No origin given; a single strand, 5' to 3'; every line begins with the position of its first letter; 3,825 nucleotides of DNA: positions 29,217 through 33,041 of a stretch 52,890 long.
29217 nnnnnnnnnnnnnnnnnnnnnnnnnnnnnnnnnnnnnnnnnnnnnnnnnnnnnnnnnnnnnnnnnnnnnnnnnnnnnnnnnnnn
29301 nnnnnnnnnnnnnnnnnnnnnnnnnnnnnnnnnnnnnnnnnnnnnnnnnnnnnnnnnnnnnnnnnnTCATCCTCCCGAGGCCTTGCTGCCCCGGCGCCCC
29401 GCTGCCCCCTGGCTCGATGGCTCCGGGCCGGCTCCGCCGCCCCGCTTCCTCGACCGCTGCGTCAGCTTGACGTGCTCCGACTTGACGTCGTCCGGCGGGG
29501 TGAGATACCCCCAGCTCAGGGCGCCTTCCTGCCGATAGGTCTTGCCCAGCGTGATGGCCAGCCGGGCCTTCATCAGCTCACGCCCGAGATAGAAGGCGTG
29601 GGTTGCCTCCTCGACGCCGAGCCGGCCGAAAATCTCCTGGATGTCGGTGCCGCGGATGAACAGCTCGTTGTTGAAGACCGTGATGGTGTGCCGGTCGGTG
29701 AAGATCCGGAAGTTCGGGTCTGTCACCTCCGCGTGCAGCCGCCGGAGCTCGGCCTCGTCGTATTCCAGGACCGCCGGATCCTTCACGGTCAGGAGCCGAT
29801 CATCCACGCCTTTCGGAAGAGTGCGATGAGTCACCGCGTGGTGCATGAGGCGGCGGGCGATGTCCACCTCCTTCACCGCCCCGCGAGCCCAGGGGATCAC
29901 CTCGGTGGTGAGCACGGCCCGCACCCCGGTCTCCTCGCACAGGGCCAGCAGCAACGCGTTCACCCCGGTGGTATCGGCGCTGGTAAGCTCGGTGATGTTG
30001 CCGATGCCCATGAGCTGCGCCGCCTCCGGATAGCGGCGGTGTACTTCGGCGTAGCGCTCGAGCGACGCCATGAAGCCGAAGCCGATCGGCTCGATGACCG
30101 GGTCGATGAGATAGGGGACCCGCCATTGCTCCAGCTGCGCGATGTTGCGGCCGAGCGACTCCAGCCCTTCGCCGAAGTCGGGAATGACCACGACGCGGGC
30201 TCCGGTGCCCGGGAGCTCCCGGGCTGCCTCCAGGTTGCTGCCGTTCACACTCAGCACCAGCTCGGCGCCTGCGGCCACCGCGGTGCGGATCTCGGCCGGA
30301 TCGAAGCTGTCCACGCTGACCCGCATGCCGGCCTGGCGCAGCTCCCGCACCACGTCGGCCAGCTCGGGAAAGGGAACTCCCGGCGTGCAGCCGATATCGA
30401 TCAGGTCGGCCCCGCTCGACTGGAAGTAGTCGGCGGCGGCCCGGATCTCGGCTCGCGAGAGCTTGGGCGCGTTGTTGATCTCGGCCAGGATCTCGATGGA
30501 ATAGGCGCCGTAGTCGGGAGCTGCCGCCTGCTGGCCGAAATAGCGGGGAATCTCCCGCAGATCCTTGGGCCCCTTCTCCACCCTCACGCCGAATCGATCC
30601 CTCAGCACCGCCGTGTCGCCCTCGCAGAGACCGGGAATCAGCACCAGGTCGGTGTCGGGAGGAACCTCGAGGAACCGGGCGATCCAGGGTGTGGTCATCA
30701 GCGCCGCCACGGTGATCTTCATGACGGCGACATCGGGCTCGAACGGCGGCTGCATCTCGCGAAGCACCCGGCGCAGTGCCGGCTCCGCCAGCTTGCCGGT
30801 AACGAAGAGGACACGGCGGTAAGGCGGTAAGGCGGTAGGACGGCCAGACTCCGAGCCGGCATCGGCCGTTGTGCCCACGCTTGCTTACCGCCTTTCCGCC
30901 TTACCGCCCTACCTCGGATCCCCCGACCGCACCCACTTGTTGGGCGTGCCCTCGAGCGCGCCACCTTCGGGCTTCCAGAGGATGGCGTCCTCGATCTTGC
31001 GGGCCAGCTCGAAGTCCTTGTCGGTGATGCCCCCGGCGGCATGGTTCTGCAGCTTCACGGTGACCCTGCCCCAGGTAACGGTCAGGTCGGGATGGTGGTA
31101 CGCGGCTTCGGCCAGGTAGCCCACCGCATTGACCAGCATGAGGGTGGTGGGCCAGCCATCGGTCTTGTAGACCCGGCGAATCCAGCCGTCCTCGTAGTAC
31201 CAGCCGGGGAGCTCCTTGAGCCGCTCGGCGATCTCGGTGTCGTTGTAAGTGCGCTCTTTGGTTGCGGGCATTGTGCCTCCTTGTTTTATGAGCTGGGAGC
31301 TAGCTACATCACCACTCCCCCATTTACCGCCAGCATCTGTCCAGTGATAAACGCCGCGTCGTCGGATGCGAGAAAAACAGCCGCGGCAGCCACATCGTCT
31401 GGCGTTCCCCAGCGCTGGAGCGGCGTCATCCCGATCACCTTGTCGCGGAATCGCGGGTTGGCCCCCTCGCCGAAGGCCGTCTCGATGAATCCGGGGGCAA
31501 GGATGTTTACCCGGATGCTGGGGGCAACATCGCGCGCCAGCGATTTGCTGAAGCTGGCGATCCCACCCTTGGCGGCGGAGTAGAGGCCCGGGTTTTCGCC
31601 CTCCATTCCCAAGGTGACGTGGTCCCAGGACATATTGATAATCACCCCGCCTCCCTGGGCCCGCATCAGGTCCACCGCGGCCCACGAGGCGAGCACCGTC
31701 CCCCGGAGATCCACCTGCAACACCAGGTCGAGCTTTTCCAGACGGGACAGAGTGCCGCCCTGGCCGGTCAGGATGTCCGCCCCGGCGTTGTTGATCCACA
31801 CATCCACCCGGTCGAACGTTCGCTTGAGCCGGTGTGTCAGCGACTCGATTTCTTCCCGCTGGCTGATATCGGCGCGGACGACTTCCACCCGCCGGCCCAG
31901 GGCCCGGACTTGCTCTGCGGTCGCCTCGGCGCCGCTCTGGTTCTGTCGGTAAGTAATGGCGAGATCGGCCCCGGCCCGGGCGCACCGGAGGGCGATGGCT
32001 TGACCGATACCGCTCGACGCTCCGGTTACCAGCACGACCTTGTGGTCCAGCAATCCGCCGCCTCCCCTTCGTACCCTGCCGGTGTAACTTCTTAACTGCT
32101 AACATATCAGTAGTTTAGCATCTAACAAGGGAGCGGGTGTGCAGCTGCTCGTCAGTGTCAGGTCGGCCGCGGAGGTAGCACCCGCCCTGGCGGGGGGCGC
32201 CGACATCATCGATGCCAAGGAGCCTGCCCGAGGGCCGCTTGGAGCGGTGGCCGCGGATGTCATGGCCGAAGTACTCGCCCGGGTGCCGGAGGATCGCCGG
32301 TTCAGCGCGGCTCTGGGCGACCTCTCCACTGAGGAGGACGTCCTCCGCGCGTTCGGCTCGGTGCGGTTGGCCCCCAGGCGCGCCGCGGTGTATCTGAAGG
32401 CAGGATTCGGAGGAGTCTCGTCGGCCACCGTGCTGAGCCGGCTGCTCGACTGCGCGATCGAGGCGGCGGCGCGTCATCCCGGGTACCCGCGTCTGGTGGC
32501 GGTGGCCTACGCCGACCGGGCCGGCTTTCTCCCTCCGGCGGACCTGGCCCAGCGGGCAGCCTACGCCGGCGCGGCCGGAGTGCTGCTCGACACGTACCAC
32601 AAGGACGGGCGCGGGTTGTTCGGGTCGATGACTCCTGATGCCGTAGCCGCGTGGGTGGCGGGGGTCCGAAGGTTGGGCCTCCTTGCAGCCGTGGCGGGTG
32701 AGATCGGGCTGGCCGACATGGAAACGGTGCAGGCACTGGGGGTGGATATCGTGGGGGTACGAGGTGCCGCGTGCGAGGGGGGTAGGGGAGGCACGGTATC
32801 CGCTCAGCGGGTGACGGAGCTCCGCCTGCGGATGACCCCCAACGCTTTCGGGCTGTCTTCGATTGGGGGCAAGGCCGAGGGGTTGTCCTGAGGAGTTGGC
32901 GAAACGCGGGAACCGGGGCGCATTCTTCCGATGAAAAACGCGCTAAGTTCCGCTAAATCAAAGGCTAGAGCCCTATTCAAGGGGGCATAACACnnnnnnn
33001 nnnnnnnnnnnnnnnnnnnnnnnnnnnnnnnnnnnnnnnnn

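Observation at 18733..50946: A ~32-kb C1 supercluster: XoxF methanol oxidation, the full H4MPT formaldehyde-oxidation route, and H4MPT/methanofuran cofactor biosynthesis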

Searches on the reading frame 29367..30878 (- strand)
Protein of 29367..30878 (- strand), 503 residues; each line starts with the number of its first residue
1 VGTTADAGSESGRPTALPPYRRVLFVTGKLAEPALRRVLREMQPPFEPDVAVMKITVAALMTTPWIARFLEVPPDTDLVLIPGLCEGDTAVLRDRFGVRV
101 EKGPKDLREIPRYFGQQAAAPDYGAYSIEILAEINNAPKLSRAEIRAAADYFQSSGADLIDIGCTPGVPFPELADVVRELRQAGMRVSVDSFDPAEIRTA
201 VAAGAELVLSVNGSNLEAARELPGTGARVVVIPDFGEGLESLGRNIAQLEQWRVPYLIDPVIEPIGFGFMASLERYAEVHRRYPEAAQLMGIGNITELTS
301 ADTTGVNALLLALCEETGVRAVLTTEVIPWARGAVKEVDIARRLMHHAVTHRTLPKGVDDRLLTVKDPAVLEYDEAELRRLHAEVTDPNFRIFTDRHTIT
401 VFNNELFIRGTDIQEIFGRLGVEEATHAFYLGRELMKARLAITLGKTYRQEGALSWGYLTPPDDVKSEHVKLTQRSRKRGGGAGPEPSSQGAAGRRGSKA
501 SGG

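Call 6: search_protein_families(library=pfam, proteins=[window:29367-30878:-], max_evalue=0.01)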
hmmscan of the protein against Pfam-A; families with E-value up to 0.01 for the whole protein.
window:29367-30878:- (503 aa): 3 families
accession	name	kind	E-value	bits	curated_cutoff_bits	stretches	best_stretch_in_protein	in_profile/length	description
PF20123.4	DUF6513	-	1.5e-22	80.1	23.9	1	22-105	2-86/86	Family of unknown function (DUF6513)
PF14251.12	PterinBD-DUF4346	-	1.8e-07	32.2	29.6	1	414-451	49-86/86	PterinBD-DUF4346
PF00809.28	Pterin_bind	-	3.5e-07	30.6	25.5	1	143-231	21-122/244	Pterin binding enzyme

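Call 29: search_protein_families(library=ncbifam, proteins=[window:29367-30878:-], max_evalue=0.001)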
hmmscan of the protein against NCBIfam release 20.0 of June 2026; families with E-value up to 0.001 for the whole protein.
window:29367-30878:- (503 aa): 2 families
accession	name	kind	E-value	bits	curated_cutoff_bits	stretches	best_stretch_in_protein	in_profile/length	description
TIGR00284.1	TIGR00284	hypoth_equivalog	1.6e-59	201.8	256.65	2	128-451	152-494/497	dihydropteroate synthase-like protein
TIGR01496.1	DHPS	equivalog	0.00047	19.9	162.6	0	141-215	21-107/258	dihydropteroate synthase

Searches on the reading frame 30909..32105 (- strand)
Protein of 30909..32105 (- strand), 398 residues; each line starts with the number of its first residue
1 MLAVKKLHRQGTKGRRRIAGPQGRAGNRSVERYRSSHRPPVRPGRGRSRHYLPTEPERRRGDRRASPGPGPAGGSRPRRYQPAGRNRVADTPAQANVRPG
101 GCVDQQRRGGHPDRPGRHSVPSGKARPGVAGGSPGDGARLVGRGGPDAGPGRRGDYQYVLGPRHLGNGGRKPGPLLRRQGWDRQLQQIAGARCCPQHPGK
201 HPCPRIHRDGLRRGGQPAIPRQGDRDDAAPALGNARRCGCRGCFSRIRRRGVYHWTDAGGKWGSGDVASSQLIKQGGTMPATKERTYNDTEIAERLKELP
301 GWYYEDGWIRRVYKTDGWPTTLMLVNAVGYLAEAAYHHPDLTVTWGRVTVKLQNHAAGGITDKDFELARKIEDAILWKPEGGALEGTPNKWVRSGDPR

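Call 6: search_protein_families(library=pfam, proteins=[window:30909-32105:-], max_evalue=0.01)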
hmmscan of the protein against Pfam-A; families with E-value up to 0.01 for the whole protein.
window:30909-32105:- (398 aa): 1 family
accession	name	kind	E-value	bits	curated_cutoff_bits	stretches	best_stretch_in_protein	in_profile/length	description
PF01329.24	Pterin_4a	-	4.1e-26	91.4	26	1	287-373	3-90/91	Pterin 4 alpha carbinolamine dehydratase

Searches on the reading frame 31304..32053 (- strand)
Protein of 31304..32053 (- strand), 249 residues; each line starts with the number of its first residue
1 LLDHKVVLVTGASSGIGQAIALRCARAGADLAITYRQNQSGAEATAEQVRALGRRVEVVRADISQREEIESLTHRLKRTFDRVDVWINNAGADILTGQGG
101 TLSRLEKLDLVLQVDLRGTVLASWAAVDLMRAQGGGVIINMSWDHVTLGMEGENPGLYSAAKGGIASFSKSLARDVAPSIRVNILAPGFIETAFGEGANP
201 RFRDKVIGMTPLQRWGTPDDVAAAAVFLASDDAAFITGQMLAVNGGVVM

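Call 8: search_protein_families(library=pfam, proteins=[window:31304-32053:-], max_evalue=0.01)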
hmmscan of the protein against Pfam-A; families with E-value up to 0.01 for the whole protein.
window:31304-32053:- (249 aa): 5 families
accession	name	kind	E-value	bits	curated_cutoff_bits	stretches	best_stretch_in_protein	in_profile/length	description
PF13561.12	adh_short_C2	-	3e-57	194.4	27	1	11-247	1-235/236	Enoyl-(Acyl carrier protein) reductase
PF00106.31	adh_short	-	4.2e-42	144.3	26.6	1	5-196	1-188/195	short chain dehydrogenase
PF08659.16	KR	-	4.7e-09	36.9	22.6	1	7-91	3-90/180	KR domain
PF00291.31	PALP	-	4.6e-05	23.3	35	1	6-79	56-124/295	Pyridoxal-phosphate dependent enzyme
PF01370.27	Epimerase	-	0.00015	21.8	20.9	1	7-75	1-62/240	NAD dependent epimerase/dehydratase family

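Call 27: search_protein_families(library=ncbifam, proteins=[window:31304-32053:-], max_evalue=0.001)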
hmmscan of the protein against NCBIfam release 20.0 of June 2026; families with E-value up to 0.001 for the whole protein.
window:31304-32053:- (249 aa): 232 families (the best 25 are shown)
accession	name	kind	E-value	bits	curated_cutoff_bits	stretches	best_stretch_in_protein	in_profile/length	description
NF005559.1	PRK07231.1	subfamily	2.2e-59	201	215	1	2-248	2-248/249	glucose 1-dehydrogenase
TIGR01830.1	3oxo_ACP_reduc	equivalog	3.6e-56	190.5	297.75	1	7-248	1-239/239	3-oxoacyl-[acyl-carrier-protein] reductase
NF004791.0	PRK06138.1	equivalog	3.3e-54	183.8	312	1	2-248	3-250/252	SDR family oxidoreductase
NF004198.0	PRK05653.1-3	equivalog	4.1e-53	180.4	296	1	2-249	5-248/248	3-oxoacyl-ACP reductase FabG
NF004818.0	PRK06172.1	equivalog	1.7e-51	175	336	1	2-248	5-251/253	SDR family oxidoreductase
NF009466.0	PRK12826.1-2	subfamily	8.6e-51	172.8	222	1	4-248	3-245/248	3-oxoacyl-ACP reductase FabG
NF052558.1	MBtsdlDhBudC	equivalog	3.6e-49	167.6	270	1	3-247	2-241/250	meso-2,3-butanediol dehydrogenase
NF006366.0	PRK08589.1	equivalog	3.3e-48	164.3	386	1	2-248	4-253/272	SDR family oxidoreductase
NF009384.0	PRK12743.1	equivalog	3.3e-48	164.1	264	1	4-248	6-248/258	SDR family oxidoreductase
NF006493.1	PRK08936.1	subfamily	9.6e-48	162.7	420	1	2-247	5-250/261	glucose-1-dehydrogenase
NF005873.0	PRK07814.1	equivalog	3.6e-47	161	346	1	2-248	8-252/263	SDR family oxidoreductase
NF006070.0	PRK08213.1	subfamily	3.9e-47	161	279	1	2-248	10-257/259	gluconate 5-dehydrogenase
NF004197.0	PRK05653.1-1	equivalog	4.9e-47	160.7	332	1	2-249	5-248/249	3-oxoacyl-ACP reductase FabG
NF004199.0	PRK05653.1-4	equivalog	3.2e-46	157.9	301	1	4-249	5-247/247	3-oxoacyl-ACP reductase FabG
NF047420.2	EF_P_mod_YmfI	equivalog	3.6e-46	157.8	238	1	7-247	2-235/236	elongation factor P 5-aminopentanone reductase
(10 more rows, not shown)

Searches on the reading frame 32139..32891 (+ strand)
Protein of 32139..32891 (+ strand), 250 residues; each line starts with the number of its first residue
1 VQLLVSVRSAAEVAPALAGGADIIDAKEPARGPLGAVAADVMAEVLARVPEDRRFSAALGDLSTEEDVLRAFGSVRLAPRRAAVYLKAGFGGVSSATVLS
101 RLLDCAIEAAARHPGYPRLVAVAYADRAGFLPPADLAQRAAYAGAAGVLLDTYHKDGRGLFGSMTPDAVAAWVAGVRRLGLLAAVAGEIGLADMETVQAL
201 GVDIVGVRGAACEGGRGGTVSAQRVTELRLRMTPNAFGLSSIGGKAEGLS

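Call 6: search_protein_families(library=pfam, proteins=[window:32139-32891:+], max_evalue=0.01)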
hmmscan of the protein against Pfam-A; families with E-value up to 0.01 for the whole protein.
window:32139-32891:+ (250 aa): 1 family
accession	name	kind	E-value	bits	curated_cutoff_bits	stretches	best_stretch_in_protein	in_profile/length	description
PF04476.19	4HFCP_synth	-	2.3e-53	181.7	22.4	1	3-228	1-227/228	4-HFC-P synthase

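Call 24: find_related_loci(query=window:32139-32891:+, collection=genome_contigs, flank=10000)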
Query window:32139-32891:+ (250 aa) in genome_contigs; peptide patterns used: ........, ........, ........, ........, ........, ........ (x = any residue, [..] = any of these).
248 stretches matched a pattern; 91 encode a relative of the query (tblastn E <= 1e-3); the best 80 are kept; 80 distinct loci.
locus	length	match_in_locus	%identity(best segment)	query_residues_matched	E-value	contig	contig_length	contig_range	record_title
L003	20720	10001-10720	56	1-238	5e-69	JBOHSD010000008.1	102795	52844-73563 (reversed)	MAG: Gemmatimonadales bacterium isolate SD8036_maxbin2.bin.21_sub NODE_39_length_102795_cov_2.522198, whole genome shotg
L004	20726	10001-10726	55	1-242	1e-66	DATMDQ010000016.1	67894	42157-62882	MAG TPA_asm: Gemmatimonadales bacterium isolate SMAG_U13412 k141_3860060, whole genome shotgun sequence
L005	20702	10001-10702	54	1-232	1e-65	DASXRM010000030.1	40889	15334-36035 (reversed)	MAG TPA_asm: Gemmatimonadales bacterium isolate SMAG_U4640 k141_428036, whole genome shotgun sequence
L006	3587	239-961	54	1-241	1e-65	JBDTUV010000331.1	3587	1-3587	MAG: Gemmatimonadales bacterium isolate cluster3_bin.52 NODE_164539_length_3587_cov_6.553511, whole genome shotgun seque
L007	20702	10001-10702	55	1-232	2e-64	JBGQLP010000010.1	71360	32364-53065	MAG: Gemmatimonadota bacterium isolate OBJ2_061818_050_35 k141_1286529_length_71360_cov_15.2912, whole genome shotgun se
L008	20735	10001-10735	54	1-243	3e-64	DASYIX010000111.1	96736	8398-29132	MAG TPA_asm: Gemmatimonadales bacterium isolate SMAG_U4280 k141_2321005, whole genome shotgun sequence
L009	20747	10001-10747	55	1-249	6e-63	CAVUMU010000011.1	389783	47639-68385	MAG: uncultured Gemmatimonadales bacterium isolate MFD04212.bin.1.9 genome assembly, contig: contig_443, whole genome sh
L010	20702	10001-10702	52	1-232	2e-62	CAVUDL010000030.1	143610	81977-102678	MAG: uncultured Gemmatimonadales bacterium isolate MFD02840.bin.1.159 genome assembly, contig: contig_69897, whole genom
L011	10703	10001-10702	53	1-232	8e-62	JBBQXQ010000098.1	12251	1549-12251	MAG: Gemmatimonadales bacterium isolate Co_metawrap_2123 Cmw_2123_k141_1820203_length_12251_cov_11.0000, whole genome sh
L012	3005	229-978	52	1-242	3e-61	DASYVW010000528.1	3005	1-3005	MAG TPA_asm: Gemmatimonadales bacterium isolate SMAG_U6264 k141_35778, whole genome shotgun sequence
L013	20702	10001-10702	52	1-232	5e-61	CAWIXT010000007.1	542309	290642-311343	MAG: uncultured Gemmatimonadales bacterium isolate MFD05747.bin.2.224 genome assembly, contig: contig_375, whole genome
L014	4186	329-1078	52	1-242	7e-61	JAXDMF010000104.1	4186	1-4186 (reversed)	MAG: Gemmatimonadales bacterium isolate BP_635 scaffold_4867567, whole genome shotgun sequence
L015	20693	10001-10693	52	1-229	1e-60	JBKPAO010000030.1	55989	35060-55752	MAG: Gemmatimonadota bacterium isolate GB_HAYS_MAG_00001 GB_HAYS_000001632845, whole genome shotgun sequence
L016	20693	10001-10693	51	1-229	2e-60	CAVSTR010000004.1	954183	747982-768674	MAG: uncultured Gemmatimonadales bacterium isolate MFD09212.bin.1.3 genome assembly, contig: contig_6339, whole genome s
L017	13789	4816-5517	50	1-233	3e-60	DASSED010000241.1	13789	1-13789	MAG TPA_asm: Gemmatimonadales bacterium isolate SMAG_U968 k141_915618, whole genome shotgun sequence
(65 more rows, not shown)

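Call 27: search_protein_families(library=ncbifam, proteins=[window:32139-32891:+], max_evalue=0.001)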
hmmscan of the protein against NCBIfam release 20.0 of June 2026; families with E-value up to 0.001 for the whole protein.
window:32139-32891:+ (250 aa): 4 families
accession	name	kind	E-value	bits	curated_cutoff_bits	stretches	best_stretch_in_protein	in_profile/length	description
NF002575.0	PRK02227.1-3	equivalog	1.5e-41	142.7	304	1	1-229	1-229/233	(5-formylfuran-3-yl)methyl phosphate synthase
NF002573.0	PRK02227.1-1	equivalog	6.5e-36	123.9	341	1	1-229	1-231/236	(5-formylfuran-3-yl)methyl phosphate synthase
NF002576.0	PRK02227.1-5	equivalog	2.6e-35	121.8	297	1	2-230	3-221/236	hypothetical protein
NF002574.0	PRK02227.1-2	subfamily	1.5e-30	106.3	286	1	1-233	2-224/233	hypothetical protein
